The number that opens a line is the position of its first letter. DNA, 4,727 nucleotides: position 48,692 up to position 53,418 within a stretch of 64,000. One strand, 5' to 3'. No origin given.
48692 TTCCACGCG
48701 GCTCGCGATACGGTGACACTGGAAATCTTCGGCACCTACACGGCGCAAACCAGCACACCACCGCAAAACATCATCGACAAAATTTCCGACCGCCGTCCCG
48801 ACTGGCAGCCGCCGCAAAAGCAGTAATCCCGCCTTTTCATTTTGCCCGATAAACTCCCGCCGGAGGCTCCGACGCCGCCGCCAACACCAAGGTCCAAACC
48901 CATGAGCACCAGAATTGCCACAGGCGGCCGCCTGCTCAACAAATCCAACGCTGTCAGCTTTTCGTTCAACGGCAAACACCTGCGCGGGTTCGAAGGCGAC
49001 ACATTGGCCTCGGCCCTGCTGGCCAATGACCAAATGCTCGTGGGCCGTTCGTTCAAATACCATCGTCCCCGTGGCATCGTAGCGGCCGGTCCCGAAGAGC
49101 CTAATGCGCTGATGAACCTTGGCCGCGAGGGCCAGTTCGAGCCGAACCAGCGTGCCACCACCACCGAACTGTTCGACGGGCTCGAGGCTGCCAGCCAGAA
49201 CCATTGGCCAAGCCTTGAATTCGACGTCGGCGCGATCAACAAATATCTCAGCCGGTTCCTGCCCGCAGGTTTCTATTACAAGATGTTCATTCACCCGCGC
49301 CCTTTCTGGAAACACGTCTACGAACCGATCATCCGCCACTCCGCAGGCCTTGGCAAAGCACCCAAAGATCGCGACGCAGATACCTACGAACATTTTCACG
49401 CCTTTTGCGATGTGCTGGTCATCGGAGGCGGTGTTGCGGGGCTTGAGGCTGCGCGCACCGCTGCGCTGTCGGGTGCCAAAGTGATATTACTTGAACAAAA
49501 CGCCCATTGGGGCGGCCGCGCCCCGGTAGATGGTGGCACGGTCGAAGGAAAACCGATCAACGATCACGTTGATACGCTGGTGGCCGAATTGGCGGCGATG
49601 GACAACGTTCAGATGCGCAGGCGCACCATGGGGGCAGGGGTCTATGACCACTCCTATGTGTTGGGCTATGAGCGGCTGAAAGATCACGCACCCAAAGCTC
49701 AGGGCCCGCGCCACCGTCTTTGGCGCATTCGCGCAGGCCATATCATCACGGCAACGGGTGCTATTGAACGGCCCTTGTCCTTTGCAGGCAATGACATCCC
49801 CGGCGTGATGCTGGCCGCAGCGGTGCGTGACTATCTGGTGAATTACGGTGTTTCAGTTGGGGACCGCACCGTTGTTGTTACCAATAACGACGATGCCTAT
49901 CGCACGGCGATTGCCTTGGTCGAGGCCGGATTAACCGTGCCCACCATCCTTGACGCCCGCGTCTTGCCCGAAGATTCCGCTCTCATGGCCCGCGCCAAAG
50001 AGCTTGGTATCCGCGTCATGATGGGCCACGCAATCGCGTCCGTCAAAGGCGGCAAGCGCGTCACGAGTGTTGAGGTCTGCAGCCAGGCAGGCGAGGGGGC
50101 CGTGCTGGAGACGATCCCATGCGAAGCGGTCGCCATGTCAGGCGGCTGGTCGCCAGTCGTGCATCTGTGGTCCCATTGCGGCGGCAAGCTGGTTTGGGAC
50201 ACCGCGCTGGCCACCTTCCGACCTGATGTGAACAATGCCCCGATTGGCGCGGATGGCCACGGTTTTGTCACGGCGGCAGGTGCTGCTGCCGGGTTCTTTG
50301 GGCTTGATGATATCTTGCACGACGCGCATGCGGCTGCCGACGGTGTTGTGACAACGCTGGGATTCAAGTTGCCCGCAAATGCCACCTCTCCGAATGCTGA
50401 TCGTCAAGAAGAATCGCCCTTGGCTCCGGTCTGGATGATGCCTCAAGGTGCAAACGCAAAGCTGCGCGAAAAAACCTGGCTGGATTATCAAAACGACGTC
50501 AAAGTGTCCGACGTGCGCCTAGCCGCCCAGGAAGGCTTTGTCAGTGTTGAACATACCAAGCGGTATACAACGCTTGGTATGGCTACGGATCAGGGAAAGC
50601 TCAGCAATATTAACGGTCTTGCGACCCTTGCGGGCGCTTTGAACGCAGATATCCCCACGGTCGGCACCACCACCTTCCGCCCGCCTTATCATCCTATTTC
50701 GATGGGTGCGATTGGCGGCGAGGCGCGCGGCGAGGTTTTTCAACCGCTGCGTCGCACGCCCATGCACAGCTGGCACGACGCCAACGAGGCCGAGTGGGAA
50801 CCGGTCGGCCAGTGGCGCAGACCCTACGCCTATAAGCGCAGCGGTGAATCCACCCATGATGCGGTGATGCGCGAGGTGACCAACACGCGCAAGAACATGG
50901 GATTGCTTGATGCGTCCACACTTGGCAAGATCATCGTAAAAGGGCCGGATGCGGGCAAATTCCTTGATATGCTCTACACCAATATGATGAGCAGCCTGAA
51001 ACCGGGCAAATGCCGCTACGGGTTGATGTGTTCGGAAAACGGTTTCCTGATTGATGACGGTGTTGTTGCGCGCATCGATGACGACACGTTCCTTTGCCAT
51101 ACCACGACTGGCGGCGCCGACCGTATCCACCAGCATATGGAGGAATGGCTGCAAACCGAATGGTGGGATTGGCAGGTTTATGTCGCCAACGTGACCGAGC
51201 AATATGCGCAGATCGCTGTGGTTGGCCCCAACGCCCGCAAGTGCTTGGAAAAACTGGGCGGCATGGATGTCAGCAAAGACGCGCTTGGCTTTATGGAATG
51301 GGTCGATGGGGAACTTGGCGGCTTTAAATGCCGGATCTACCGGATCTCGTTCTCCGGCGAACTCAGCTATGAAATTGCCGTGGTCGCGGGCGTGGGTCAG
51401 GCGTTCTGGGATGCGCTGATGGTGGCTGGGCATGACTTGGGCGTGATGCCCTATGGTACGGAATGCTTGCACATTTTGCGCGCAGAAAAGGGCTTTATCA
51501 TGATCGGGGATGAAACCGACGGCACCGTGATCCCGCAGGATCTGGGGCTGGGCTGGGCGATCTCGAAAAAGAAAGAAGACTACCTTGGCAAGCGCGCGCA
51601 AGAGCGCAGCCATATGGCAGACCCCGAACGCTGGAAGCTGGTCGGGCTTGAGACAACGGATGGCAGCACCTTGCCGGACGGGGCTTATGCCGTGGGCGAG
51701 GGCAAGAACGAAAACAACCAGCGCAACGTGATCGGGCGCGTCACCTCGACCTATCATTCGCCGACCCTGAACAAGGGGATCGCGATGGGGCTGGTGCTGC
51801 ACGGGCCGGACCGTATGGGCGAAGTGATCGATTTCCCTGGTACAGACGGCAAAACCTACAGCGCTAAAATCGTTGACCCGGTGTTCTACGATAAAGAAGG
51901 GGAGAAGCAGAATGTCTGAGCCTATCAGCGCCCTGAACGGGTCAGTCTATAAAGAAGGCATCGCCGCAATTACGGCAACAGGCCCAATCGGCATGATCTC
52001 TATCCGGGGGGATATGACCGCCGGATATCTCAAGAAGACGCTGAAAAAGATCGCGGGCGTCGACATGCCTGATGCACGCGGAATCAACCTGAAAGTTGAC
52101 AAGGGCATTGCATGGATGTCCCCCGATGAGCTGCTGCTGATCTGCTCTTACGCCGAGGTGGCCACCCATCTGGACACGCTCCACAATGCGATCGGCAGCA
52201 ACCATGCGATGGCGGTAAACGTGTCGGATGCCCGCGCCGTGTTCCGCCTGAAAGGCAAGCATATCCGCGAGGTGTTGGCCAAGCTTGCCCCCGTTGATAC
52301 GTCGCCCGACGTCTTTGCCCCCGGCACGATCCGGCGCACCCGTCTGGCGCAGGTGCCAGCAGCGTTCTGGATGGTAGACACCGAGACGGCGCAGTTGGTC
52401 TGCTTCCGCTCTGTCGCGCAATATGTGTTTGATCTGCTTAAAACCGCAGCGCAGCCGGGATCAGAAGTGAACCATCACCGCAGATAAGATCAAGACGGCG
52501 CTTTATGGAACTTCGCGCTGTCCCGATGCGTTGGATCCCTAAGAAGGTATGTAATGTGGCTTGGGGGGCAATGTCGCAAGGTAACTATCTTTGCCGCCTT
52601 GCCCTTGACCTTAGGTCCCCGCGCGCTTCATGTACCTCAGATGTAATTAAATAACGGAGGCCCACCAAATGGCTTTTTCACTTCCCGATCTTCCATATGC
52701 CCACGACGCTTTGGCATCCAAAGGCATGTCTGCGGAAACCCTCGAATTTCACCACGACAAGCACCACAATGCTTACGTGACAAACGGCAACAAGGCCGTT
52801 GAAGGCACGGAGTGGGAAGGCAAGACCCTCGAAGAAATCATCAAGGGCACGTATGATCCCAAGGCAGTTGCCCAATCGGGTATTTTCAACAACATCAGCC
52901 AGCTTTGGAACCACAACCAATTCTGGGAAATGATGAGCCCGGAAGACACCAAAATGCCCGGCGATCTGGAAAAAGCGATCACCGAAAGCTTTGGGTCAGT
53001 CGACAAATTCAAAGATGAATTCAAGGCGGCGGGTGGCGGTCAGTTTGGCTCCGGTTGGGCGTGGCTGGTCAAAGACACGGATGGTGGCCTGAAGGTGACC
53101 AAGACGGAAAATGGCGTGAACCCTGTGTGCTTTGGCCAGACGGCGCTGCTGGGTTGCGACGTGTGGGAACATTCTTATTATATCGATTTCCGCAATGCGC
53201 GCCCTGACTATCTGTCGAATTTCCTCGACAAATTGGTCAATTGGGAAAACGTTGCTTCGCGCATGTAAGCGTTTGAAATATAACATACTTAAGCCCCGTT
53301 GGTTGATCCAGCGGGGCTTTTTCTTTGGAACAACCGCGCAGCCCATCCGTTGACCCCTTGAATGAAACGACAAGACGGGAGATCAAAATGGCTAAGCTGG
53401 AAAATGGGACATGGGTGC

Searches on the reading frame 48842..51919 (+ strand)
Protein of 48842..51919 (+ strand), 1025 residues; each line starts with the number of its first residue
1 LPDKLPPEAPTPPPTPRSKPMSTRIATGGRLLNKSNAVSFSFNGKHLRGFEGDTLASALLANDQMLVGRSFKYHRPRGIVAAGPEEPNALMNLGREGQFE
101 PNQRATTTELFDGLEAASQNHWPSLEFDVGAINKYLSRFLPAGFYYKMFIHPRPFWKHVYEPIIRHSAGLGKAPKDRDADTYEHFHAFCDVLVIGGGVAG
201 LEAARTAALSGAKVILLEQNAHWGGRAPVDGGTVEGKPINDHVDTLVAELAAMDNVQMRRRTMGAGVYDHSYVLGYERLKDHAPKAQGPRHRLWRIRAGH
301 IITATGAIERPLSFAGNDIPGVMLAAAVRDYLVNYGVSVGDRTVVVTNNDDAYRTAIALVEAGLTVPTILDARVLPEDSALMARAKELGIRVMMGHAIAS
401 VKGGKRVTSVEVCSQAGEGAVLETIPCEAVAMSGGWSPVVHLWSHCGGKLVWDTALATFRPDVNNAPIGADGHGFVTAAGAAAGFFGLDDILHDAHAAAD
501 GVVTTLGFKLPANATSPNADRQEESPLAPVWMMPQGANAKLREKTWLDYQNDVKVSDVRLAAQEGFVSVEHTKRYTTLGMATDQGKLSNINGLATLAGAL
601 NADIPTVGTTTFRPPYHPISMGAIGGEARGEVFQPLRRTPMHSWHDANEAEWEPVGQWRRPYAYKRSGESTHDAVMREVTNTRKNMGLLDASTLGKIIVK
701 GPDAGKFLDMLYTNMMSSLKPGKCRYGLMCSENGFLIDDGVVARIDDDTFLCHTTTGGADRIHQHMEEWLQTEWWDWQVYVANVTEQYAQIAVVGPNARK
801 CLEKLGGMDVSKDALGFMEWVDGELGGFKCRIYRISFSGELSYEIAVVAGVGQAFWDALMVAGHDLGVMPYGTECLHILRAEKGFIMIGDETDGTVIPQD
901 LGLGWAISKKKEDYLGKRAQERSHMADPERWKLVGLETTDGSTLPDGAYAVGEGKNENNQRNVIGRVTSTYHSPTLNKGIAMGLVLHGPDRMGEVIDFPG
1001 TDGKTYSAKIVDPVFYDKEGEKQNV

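Call 38: search_protein_families(library=pfam, proteins=[window:48842-51919:+], max_evalue=0.00001)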
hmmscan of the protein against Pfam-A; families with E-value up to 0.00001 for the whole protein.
window:48842-51919:+ (1025 aa): 8 families
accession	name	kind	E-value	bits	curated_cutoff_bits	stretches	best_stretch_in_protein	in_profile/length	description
PF01571.26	GCV_T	-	2e-69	234.2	25.6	1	641-906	1-255/255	Aminomethyltransferase folate-binding domain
PF17806.6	SO_alpha_A3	-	2.1e-29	102.1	23.1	1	543-625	2-84/87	Sarcosine oxidase A3 domain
PF13510.11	Fer2_4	-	2.4e-23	82.4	22.8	1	36-121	2-82/82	2Fe-2S iron-sulfur cluster binding domain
PF08669.17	GCV_T_C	-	2.2e-15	56.7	25.9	1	932-1017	2-80/80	Glycine cleavage T-protein C-terminal barrel domain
PF07992.20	Pyr_redox_2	-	8.2e-12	45.6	26.1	1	190-443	2-244/291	Pyridine nucleotide-disulphide oxidoreductase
PF12831.13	FAD_oxidored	-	1.3e-08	35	27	1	190-230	1-41/416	FAD dependent oxidoreductase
PF01134.28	GIDA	-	5.8e-06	26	22.1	1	190-255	1-61/391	Glucose inhibited division protein A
PF01262.27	AlaDh_PNT_C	-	6.6e-06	26.1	23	0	189-221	29-61/214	Alanine dehydrogenase/PNT, C-terminal domain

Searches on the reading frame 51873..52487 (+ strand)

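Call 38: search_protein_families(library=pfam, proteins=[window:51873-52487:+], max_evalue=0.00001)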
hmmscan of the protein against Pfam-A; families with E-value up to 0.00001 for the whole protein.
window:51873-52487:+ (204 aa): 1 family
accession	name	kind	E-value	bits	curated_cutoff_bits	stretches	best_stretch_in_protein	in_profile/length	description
PF04268.17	SoxG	-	1.5e-12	48.3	21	1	45-192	1-149/152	Sarcosine oxidase, gamma subunit family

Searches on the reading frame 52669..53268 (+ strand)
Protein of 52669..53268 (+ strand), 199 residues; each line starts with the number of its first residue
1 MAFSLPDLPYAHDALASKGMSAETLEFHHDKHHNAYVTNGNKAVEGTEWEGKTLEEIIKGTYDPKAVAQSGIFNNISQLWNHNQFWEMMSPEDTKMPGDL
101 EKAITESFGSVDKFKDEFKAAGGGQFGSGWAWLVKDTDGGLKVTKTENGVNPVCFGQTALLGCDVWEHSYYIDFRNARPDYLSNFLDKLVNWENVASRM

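Call 38: search_protein_families(library=pfam, proteins=[window:52669-53268:+], max_evalue=0.00001)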
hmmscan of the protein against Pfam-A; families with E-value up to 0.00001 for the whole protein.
window:52669-53268:+ (199 aa): 2 families
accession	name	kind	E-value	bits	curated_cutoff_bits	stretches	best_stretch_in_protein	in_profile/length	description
PF02777.23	Sod_Fe_C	-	1.4e-36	125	20.9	1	98-198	3-102/102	Iron/manganese superoxide dismutases, C-terminal domain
PF00081.27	Sod_Fe_N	-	1e-24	87.3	27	1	3-90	2-82/82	Iron/manganese superoxide dismutases, alpha-hairpin domain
